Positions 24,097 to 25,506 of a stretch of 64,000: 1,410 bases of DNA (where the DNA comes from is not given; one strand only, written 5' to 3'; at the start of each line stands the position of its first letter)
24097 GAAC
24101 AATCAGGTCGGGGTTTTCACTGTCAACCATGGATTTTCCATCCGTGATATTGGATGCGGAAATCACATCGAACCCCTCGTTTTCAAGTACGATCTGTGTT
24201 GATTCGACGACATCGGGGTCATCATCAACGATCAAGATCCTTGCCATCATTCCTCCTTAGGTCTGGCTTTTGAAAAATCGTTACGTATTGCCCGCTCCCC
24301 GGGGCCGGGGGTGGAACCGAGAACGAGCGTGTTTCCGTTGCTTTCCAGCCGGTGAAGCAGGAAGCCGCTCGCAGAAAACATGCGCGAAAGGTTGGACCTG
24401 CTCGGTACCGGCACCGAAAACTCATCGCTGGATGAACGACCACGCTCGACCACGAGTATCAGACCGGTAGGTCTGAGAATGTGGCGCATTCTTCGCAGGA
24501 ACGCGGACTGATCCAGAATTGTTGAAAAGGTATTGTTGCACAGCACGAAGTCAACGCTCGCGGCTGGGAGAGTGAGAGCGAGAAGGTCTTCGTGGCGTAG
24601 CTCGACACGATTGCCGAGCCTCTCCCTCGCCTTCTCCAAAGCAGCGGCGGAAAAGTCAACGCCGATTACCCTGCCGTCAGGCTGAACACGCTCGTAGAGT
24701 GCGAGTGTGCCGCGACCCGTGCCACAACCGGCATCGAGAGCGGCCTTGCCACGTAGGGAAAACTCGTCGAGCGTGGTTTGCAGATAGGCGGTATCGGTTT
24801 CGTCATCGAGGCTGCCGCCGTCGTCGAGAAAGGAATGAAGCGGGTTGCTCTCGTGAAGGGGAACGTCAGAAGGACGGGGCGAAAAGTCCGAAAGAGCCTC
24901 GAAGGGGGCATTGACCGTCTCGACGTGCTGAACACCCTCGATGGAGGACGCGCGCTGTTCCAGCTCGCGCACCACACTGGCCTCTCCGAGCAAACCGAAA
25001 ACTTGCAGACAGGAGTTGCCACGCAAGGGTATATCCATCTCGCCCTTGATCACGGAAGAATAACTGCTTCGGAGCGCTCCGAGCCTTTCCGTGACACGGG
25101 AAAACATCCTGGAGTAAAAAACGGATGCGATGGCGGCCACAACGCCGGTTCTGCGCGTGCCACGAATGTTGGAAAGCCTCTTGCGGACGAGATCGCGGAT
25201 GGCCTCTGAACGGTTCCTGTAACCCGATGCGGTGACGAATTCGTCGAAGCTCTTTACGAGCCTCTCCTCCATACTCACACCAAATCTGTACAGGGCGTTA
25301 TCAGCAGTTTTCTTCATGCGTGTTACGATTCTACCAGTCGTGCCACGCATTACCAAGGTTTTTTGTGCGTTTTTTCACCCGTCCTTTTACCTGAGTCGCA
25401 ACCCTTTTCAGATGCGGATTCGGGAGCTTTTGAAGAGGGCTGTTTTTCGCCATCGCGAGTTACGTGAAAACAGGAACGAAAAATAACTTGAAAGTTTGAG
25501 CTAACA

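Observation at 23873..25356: NikR-like RHH/ACT regulator lacking the nickel-binding histidines, fused to a SAM methyltransferase and leading the hydrogenase operon with an orphan receiver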

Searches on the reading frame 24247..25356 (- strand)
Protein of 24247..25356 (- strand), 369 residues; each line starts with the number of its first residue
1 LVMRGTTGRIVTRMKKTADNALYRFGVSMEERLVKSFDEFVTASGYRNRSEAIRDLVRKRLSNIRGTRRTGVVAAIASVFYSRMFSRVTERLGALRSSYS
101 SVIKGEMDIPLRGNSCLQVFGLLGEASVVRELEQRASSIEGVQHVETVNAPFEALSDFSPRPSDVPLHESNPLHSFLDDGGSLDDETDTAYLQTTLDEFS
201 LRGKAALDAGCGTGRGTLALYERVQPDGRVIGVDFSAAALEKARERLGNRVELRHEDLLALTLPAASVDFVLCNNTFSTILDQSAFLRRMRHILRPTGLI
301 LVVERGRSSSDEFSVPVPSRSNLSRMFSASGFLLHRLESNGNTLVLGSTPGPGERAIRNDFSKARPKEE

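Call 3: search_protein_families(library=pfam, proteins=[window:24247-25356:-], max_evalue=0.01)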
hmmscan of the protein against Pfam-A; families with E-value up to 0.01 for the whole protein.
window:24247-25356:- (369 aa): 14 families
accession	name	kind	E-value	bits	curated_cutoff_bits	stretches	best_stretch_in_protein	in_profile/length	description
PF13649.12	Methyltransf_25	-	7.6e-21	75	27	1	207-298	2-97/97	Methyltransferase domain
PF13847.12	Methyltransf_31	-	4.7e-20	72.2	27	1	203-304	4-111/145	Methyltransferase domain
PF08241.18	Methyltransf_11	-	9.9e-20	71.4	21.2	1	207-301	1-94/95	Methyltransferase domain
PF08242.18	Methyltransf_12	-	2.8e-16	60.5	30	1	207-300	1-98/98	Methyltransferase domain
PF13489.12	Methyltransf_23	-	4.5e-12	46.4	27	1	195-309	12-123/164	Methyltransferase domain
PF01209.24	Ubie_methyltran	-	7.4e-11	42.3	20.1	1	200-315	45-164/233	ubiE/COQ5 methyltransferase family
PF08753.17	NikR_C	-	2.6e-09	37.6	22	1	75-147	2-74/77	NikR C terminal nickel binding domain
PF05175.20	MTS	-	1.9e-07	31.3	23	1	189-305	20-141/170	Methyltransferase small domain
PF01402.27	RHH_1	-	9.8e-06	25.8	20.5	1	24-61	1-37/39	Ribbon-helix-helix protein, copG family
PF01728.25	FtsJ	-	8.2e-05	23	24.1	1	193-276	10-100/181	FtsJ-like methyltransferase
PF01135.25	PCMT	-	0.00012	22.3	20.3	1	202-249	73-120/210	Protein-L-isoaspartate(D-aspartate) O-methyltransferase (PCMT)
PF20922.3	Anamorsin_N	-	0.00096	19.3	27.1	1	255-333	39-117/163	Anamorsin, N-terminal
PF06325.19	PrmA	-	0.0041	17.1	22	1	194-276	153-235/296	Ribosomal protein L11 methyltransferase (PrmA)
PF01739.24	CheR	-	0.007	16.3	27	0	246-302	115-173/195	CheR methyltransferase, SAM binding domain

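Call 4: search_protein_families(library=ncbifam, proteins=[window:24247-25356:-], max_evalue=0.01)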
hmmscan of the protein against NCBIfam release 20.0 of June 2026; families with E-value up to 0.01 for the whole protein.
window:24247-25356:- (369 aa): 41 families (the best 25 are shown)
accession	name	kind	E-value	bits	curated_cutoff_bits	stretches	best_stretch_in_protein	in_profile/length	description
NF003381.0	PRK04460.1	equivalog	1e-20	74.2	105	1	22-148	4-130/139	nickel-responsive transcriptional regulator NikR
NF002169.0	PRK01002.1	subfamily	3.1e-19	69.3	111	1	21-147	3-130/141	nickel responsive regulator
NF002815.0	PRK02967.1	equivalog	2.9e-16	59.8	83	1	24-147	3-127/139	nickel-responsive transcriptional regulator NikR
NF045667.1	MTase_DVU1556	equivalog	1.3e-15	57.4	155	1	203-335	23-163/213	DVU_1556 family methyltransferase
NF001243.0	PRK00216.1-4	equivalog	1e-13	51.2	235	1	202-306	47-155/237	demethylmenaquinone methyltransferase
NF001244.0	PRK00216.1-5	equivalog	2.4e-13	49.9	216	1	201-309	47-160/236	bifunctional demethylmenaquinone methyltransferase/2-methoxy-6-polyprenyl-1,4-benzoquinol methylase UbiE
TIGR02752.1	MenG_heptapren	equivalog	3.4e-13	49.7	419.85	1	202-306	45-153/231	demethylmenaquinone methyltransferase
TIGR02072.1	BioC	equivalog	5.5e-13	49.3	184.95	1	195-304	26-134/244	malonyl-ACP O-methyltransferase BioC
NF047649.1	MTase_UXPK_star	exception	8.8e-13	47.9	460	1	203-303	78-182/283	methyltransferase/UXPK-star double selenoprotein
NF041537.1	ArsM_AhpD_UU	exception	1e-12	47.6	510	1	202-304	76-182/345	arsenite methyltransferase/AhpD domain selenoprotein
TIGR02793.1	nikR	equivalog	1.2e-12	48.3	175.45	1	24-146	2-124/129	nickel-responsive transcriptional regulator NikR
NF001884.0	PRK00630.1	subfamily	1.2e-12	48.2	119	1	17-150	5-141/148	nickel responsive regulator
NF043040.1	corrin_prot_MT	hypoth_equivalog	3.5e-12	46.2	180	1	198-306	37-151/216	corrinoid protein-associated methyltransferase CpaM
NF008823.0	PRK11873.1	subfamily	1.9e-10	40.7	263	1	202-302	77-181/272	arsenite methyltransferase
TIGR01934.1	MenG_MenH_UbiE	subfamily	2.5e-10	40.1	158.35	1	202-308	39-147/223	ubiquinone/menaquinone biosynthesis methyltransferase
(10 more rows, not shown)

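Call 5: find_homologous_proteins(query=window:24247-25317:-)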
Query window:24247-25317:- (356 aa): 62 proteins with E <= 0.001 among 8000 candidates.
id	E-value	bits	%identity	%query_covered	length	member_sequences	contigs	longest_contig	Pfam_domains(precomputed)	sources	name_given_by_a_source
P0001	2.7e-227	771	100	100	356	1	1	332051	PF13847.13,PF13489.13,PF05175.21,PF08753.18,PF13649.13,PF01209.25,PF08241.19,PF08242.19,PF01402.28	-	-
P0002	1.5e-86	309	48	93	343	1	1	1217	PF13847.13,PF13489.13,PF05175.21,PF08753.18,PF13649.13,PF01728.26,PF01209.25,PF08241.19,PF08242.19,PF01402.28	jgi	jgi:CopG family nickel-responsive transcriptional regulator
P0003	3.7e-81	291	47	93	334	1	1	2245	PF13847.13,PF13489.13,PF05175.21,PF08753.18,PF13649.13,PF01135.26,PF01209.25,PF08241.19,PF08242.19,PF01402.28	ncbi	ncbi:MAG: hypothetical protein Kow00107_11700 [Planctomycetota bacterium]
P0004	7.1e-75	270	43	96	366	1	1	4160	PF13847.13,PF13489.13,PF08753.18,PF13649.13,PF01135.26,PF01209.25,PF08241.19,PF08242.19,PF01402.28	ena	-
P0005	1.7e-62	230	40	100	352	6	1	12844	PF13847.13,PF13489.13,PF05175.21,PF08753.18,PF13649.13,PF01209.25,PF08241.19,PF08242.19,PF01402.28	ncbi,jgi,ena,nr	ncbi:MAG: hypothetical protein DRP90_00870 [Planctomycetota bacterium]|nr:MAG: hypothetical protein 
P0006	2.1e-20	91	56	30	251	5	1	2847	PF13847.13,PF13489.13,PF02353.27,PF05175.21,PF13649.13,PF01728.26,PF01209.25,PF08241.19,PF08242.19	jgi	jgi:trans-aconitate 2-methyltransferase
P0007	1.2e-17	82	53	29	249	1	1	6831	PF13847.13,PF13489.13,PF02353.27,PF05175.21,PF13649.13,PF08241.19,PF08242.19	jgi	jgi:trans-aconitate 2-methyltransferase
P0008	1.8e-17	82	50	31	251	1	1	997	PF13847.13,PF13489.13,PF02353.27,PF05175.21,PF13649.13,PF01728.26,PF08241.19,PF08242.19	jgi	jgi:trans-aconitate 2-methyltransferase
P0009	8.1e-17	79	51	29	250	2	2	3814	PF13847.13,PF13489.13,PF02353.27,PF05175.21,PF13649.13,PF00891.25,PF01728.26,PF01209.25,PF08241.19,PF08242.19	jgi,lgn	jgi:trans-aconitate 2-methyltransferase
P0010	2.6e-16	78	50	32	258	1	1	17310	PF13847.13,PF13489.13,PF02353.27,PF05175.21,PF13649.13,PF01135.26,PF01728.26,PF08241.19,PF08242.19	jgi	jgi:trans-aconitate 2-methyltransferase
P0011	3.3e-16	77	52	28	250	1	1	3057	PF13847.13,PF13489.13,PF02353.27,PF05175.21,PF13649.13,PF00891.25,PF01209.25,PF08241.19,PF08242.19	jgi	jgi:trans-aconitate 2-methyltransferase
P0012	3.4e-16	77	41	42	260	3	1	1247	PF13489.13,PF02353.27,PF08241.19,PF13847.13,PF05175.21,PF13649.13,PF02254.25,PF00891.25,PF01135.26,PF01728.26,PF01209.25,PF08242.19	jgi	jgi:trans-aconitate 2-methyltransferase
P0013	5.6e-16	77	50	31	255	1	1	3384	PF13847.13,PF01795.26,PF13489.13,PF02353.27,PF05175.21,PF13649.13,PF01728.26,PF01209.25,PF08241.19,PF08242.19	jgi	jgi:trans-aconitate 2-methyltransferase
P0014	6.8e-16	76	51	30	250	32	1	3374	PF13847.13,PF01795.26,PF13489.13,PF02353.27,PF05175.21,PF13649.13,PF01135.26,PF01728.26,PF08241.19,PF08242.19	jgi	jgi:trans-aconitate 2-methyltransferase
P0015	1.6e-15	75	50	30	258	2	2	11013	PF13847.13,PF13489.13,PF02353.27,PF05175.21,PF13649.13,PF00891.25,PF01728.26,PF08241.19,PF08242.19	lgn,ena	-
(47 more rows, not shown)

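Call 8: search_solved_structures(query=P0001, max_evalue=0.001, show_alignments=4)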
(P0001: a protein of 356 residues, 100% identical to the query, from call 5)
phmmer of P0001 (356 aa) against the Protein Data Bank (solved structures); distinct sequences matched with E-value up to 0.001: 40.
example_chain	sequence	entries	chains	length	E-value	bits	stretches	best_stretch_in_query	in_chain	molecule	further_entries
2bj1_A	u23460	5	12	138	1.5e-13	53.8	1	9-135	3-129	NICKEL RESPONSIVE REGULATOR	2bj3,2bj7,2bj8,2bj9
5wp5_A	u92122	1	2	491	4.8e-12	48.9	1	189-305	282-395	Phosphomethylethanolamine N-methyltransferase 2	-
5wp4_A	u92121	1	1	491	6.2e-09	38.7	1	184-319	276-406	Phosphoethanolamine N-methyltransferase 1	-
2wvd_A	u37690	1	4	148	2.6e-08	36.6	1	5-137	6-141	PUTATIVE NICKEL-RESPONSIVE REGULATOR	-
2ca9_A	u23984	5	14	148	6.8e-08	35.3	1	5-137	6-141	PUTATIVE NICKEL-RESPONSIVE REGULATOR | nickel-responsive regulator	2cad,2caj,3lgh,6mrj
3pht_A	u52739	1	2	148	8.8e-08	34.9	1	5-137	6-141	Putative nickel-responsive regulator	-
2wve_A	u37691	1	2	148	1.7e-07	34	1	5-137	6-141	PUTATIVE NICKEL-RESPONSIVE REGULATOR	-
2wvc_A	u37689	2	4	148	1.7e-07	33.9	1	5-137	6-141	PUTATIVE NICKEL-RESPONSIVE REGULATOR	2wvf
3mgg_A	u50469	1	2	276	2.1e-07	33.7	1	188-295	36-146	Methyltransferase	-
3bus_A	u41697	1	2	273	4.9e-07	32.4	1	166-290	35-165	Methyltransferase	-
1q5v_A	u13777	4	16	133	7.2e-07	31.9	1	11-132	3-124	Nickel responsive regulator | Nickel-responsive regulator | Nickel-responsive regulatory protein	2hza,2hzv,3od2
9fcx_A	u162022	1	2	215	7.9e-07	31.8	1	193-299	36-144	SAM-dependent methyltransferase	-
9fcu_A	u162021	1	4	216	9.1e-07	31.6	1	193-299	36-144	SAM-dependent methyltransferase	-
9fcs_A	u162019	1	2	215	9.2e-07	31.6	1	193-299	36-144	SAM-dependent methyltransferase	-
9fcq_A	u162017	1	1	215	9.2e-07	31.5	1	193-299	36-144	SAM-dependent methyltransferase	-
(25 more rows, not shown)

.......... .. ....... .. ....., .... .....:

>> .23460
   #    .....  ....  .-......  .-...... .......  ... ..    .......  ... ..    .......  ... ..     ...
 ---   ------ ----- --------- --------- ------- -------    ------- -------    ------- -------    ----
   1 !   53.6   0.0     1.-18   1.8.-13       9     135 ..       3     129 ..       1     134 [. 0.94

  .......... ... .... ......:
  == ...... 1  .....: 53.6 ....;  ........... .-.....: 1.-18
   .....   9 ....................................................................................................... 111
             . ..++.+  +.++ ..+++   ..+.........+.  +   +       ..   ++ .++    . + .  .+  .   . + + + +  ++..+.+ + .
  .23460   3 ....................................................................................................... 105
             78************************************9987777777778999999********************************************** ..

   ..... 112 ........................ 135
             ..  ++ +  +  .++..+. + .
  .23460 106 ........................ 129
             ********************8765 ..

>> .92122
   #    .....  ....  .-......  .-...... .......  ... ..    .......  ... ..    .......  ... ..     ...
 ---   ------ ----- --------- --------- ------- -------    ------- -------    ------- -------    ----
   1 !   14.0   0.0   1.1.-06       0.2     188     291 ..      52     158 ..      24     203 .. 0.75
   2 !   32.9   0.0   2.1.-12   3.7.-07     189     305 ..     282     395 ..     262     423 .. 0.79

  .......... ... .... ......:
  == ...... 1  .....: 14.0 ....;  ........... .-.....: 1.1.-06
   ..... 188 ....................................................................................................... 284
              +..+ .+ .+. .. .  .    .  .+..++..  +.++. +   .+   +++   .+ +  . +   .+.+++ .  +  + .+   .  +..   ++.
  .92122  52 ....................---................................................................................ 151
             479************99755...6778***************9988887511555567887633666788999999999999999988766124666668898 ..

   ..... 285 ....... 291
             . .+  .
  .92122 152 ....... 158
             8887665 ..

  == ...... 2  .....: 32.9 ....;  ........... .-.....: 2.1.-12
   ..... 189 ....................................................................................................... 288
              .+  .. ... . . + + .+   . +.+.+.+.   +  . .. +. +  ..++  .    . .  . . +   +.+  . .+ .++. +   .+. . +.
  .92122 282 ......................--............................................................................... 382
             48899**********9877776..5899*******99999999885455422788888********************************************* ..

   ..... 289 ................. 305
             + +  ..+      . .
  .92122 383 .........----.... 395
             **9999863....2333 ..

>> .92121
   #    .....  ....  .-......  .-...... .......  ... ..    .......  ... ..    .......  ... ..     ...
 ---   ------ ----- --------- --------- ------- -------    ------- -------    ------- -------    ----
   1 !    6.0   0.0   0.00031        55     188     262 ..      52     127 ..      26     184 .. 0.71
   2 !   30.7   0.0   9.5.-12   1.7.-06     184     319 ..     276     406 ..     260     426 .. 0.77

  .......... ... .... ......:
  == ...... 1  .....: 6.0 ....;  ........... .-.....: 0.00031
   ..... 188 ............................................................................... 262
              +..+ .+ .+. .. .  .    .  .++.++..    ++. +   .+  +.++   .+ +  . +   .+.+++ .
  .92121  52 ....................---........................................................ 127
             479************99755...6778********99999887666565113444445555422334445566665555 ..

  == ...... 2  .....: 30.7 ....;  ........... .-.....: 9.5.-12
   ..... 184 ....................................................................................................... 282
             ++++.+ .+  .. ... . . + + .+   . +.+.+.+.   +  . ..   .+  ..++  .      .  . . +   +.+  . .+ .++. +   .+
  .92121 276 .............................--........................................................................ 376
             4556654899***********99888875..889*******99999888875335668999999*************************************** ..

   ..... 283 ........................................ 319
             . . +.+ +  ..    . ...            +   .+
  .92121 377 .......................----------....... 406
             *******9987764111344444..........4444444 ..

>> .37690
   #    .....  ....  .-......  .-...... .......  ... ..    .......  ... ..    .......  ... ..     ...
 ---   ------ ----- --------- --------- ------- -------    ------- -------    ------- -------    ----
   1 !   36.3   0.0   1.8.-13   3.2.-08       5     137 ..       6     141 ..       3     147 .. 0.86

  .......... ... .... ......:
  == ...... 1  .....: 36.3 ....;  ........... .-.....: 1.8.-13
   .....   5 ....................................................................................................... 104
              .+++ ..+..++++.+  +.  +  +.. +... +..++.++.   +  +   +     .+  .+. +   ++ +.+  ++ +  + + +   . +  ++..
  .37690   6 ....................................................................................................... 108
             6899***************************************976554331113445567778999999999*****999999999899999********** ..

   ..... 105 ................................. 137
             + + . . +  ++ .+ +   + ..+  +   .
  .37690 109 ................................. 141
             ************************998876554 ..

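Call 9: find_encoding_contigs(protein=P0005, flank=10000)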
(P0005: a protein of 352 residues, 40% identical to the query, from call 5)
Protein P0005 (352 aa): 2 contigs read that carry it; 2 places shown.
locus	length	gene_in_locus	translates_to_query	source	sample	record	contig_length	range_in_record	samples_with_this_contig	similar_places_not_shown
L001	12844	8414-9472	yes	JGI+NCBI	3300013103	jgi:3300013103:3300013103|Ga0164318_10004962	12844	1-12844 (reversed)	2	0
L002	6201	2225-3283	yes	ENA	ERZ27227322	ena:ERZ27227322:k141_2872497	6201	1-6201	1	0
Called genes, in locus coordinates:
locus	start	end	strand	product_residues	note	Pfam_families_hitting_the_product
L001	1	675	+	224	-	PF07994:NAD_binding_5, PF01658:Inos-1-P_synth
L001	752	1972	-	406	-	PF13570:Beta-prop_ACSF4, PF01011:PQQ (faint), PF13360:PQQ_2 (weak), PF13570:Beta-prop_ACSF4, PF25292:Beta-prop_CGLA (weak), PF13360:PQQ_2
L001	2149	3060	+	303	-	PF12127:FloA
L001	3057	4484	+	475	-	PF13145:Rotamase_2, PF13616:Rotamase_3, PF00639:Rotamase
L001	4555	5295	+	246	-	PF13641:Glyco_tranf_2_3, PF00535:Glycos_transf_2, PF10111:Glyco_tranf_2_2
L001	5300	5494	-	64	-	-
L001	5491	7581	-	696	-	PF01926:MMR_HSR1, PF02421:FeoB_N, PF17910:FeoB_Cyto, PF07670:Gate, PF07664:FeoB_C, PF07670:Gate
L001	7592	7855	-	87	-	PF04023:FeoA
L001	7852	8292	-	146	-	PF01325:Fe_dep_repress, PF02742:Fe_dep_repr_C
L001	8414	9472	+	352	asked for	PF01402:RHH_1 (weak), PF08753:NikR_C (weak), PF13489:Methyltransf_23, PF01209:Ubie_methyltran, PF13847:Methyltransf_31, PF08241:Methyltransf_11, PF08242:Methyltransf_12, PF13649:Methyltransf_25, +1 more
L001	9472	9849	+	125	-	PF00072:Response_reg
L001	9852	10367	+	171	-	PF01257:2Fe-2S_thioredx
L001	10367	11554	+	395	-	PF01512:Complex1_51K, PF10531:SLBB, PF22461:SLBB_2 (faint), PF10589:NADH_4Fe-4S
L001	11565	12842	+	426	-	?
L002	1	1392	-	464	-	?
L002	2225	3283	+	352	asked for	PF01402:RHH_1 (weak), PF08753:NikR_C (weak), PF13489:Methyltransf_23, PF01209:Ubie_methyltran, PF13847:Methyltransf_31, PF08241:Methyltransf_11, PF08242:Methyltransf_12, PF13649:Methyltransf_25, +1 more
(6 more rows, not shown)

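Call 10: find_encoding_contigs(protein=P0004, flank=10000)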
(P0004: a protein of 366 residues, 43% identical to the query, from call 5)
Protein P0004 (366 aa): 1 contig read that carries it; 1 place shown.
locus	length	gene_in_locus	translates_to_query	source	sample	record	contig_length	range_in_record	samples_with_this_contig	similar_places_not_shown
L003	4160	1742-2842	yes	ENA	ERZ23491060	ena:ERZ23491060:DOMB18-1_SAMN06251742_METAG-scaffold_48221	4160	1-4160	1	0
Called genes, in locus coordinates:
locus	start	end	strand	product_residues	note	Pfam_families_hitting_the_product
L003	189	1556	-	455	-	PF16268:DUF4921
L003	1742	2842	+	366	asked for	PF01402:RHH_1 (weak), PF08753:NikR_C, PF13489:Methyltransf_23, PF01209:Ubie_methyltran, PF08241:Methyltransf_11, PF08242:Methyltransf_12, PF13649:Methyltransf_25, PF13847:Methyltransf_31, +1 more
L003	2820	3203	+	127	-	PF00072:Response_reg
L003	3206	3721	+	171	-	PF01257:2Fe-2S_thioredx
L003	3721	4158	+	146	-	?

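Call 12: find_related_loci(query=A1, collection=genome_contigs, flank=8000)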
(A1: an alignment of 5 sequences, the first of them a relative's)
Query A1 (356 aa) in genome_contigs; peptide patterns used: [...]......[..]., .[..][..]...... (x = any residue, [..] = any of these).
314 stretches matched a pattern; 284 encode a relative of the query (tblastn E <= 1e-3); the best 80 are kept; 80 distinct loci.
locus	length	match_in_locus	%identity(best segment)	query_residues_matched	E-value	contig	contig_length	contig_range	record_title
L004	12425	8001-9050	40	2-356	8e-67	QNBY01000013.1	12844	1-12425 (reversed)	MAG: Planctomycetota bacterium isolate B143_G9 B143_Guay9_scaffold_04962, whole genome shotgun sequence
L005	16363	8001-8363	39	11-131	6e-22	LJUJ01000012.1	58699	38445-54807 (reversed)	MAG: candidate division WOR_3 bacterium SM23_42 WORSMTZ_435, whole genome shotgun sequence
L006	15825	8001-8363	39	11-131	4e-21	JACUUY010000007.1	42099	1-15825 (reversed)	MAG: candidate division WOR-3 bacterium isolate Kmv43 NODE_372_length_42099_cov_7.992508, whole genome shotgun sequence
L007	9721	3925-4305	35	7-131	5e-21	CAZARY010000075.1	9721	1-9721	MAG TPA_asm: uncultured Clostridia bacterium isolate SRP201947_co1_65 genome assembly, contig: NODE_4711_length_9721_cov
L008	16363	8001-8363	36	11-131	1e-20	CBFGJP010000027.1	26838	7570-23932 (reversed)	MAG: candidate division WOR-3 bacterium isolate QZM1.Bin.155.optimized.1 genome assembly, contig: NODE_27_length_26838_c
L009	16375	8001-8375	37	11-135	2e-20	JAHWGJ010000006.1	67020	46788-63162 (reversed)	MAG: Thermoplasmata archaeon isolate Hel238.bin11 contig-145_512, whole genome shotgun sequence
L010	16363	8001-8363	36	11-131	6e-20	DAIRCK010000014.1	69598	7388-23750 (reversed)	MAG TPA_asm: bacterium isolate CTOTU1359 NODE_46_length_69598_cov_7.514416, whole genome shotgun sequence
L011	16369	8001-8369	33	9-131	8e-20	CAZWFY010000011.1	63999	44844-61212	MAG TPA_asm: uncultured Clostridia bacterium isolate binchicken_co67_288 genome assembly, contig: NODE_334_length_63999_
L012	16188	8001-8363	36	11-131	9e-20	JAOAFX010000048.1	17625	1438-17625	MAG: candidate division WOR-3 bacterium isolate SKW300 NODE_48_length_17625_cov_4.611352, whole genome shotgun sequence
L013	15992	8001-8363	35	11-131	1e-19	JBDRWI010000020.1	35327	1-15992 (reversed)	MAG: candidate division WOR-3 bacterium isolate JZ-2_201705_bins_215 JZ-2_201705_bins_215_scaffold_20, whole genome shot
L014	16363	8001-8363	37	11-131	1e-19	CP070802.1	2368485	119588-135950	MAG: candidate division WOR-3 bacterium isolate bin1351 chromosome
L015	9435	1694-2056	39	11-131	9e-20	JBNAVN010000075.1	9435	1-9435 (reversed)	MAG: bacterium isolate Kamch4342-D-MF-039 bin23.fa-75, whole genome shotgun sequence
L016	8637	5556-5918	37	11-131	2e-19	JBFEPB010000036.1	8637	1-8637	MAG: bacterium isolate Mix_mud04.2021.02.61 k141_1340964_length_8637_cov_7.0000, whole genome shotgun sequence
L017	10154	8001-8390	37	2-131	1e-19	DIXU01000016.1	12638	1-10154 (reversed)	MAG TPA_asm: Candidatus Aminicenantes bacterium UBA6072 UBA6072_contig_2207, whole genome shotgun sequence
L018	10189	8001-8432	37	9-150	3e-19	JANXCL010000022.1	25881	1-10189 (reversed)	MAG: Armatimonadota bacterium isolate SKYB71 NODE_22_length_25881_cov_13.308092, whole genome shotgun sequence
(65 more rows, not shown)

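Call 21: find_encoding_contigs(protein=P0003, flank=10000)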
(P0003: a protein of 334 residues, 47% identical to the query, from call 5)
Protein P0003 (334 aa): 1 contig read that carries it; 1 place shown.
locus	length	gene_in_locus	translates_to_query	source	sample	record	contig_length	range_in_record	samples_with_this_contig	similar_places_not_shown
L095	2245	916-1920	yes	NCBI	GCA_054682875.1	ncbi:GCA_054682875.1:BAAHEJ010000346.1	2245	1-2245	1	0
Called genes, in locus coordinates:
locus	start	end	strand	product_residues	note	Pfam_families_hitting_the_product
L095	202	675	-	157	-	PF22381:Staph_reg_Sar_Rot (weak), PF01047:MarR, PF12802:MarR_2, PF13463:HTH_27 (weak)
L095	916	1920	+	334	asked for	PF08753:NikR_C, PF05175:MTS (weak), PF13489:Methyltransf_23, PF01209:Ubie_methyltran, PF08241:Methyltransf_11, PF08242:Methyltransf_12, PF13649:Methyltransf_25, PF13847:Methyltransf_31, +2 more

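Call 22: find_encoding_contigs(protein=P0002, flank=10000)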
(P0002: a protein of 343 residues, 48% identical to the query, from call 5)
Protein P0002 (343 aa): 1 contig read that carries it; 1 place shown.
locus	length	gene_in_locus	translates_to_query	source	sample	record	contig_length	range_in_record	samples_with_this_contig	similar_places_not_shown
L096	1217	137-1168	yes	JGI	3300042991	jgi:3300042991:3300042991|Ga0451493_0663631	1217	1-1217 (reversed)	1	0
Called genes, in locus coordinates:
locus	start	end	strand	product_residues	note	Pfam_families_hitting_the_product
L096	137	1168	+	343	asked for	PF01402:RHH_1 (weak), PF08753:NikR_C (weak), PF13489:Methyltransf_23, PF01209:Ubie_methyltran, PF13847:Methyltransf_31, PF08241:Methyltransf_11, PF08242:Methyltransf_12, PF13649:Methyltransf_25, +2 more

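Call 28: search_protein_representatives(alignment_id=A1)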
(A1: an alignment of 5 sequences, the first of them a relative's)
Query: 5 sequences, 360 profile positions. Proteins with E-value up to 0.001 (for the whole library): 73177; up to 1e-10: 4554; up to 1e-30: 5. The best 150 are listed.
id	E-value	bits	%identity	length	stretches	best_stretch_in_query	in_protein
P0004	1.0e-170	584.1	-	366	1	1-360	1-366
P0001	1.4e-169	580.2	-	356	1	3-360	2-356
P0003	9.1e-169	577.6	-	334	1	10-342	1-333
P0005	1.2e-157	541.1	-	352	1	1-360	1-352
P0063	2.0e-38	148.9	-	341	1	7-328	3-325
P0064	3.7e-30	121.6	-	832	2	190-290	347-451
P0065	4.9e-28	114.7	-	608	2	190-306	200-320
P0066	5.5e-27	111.2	-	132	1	180-289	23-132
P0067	8.1e-27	110.6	-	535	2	174-326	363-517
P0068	7.7e-26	107.4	-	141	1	4-138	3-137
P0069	1.9e-25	106.2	-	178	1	3-142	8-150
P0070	9.9e-25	103.8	-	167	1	3-137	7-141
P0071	1.3e-24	103.4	-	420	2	180-293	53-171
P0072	1.3e-24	103.4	-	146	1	8-145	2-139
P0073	2.0e-24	102.8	-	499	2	190-345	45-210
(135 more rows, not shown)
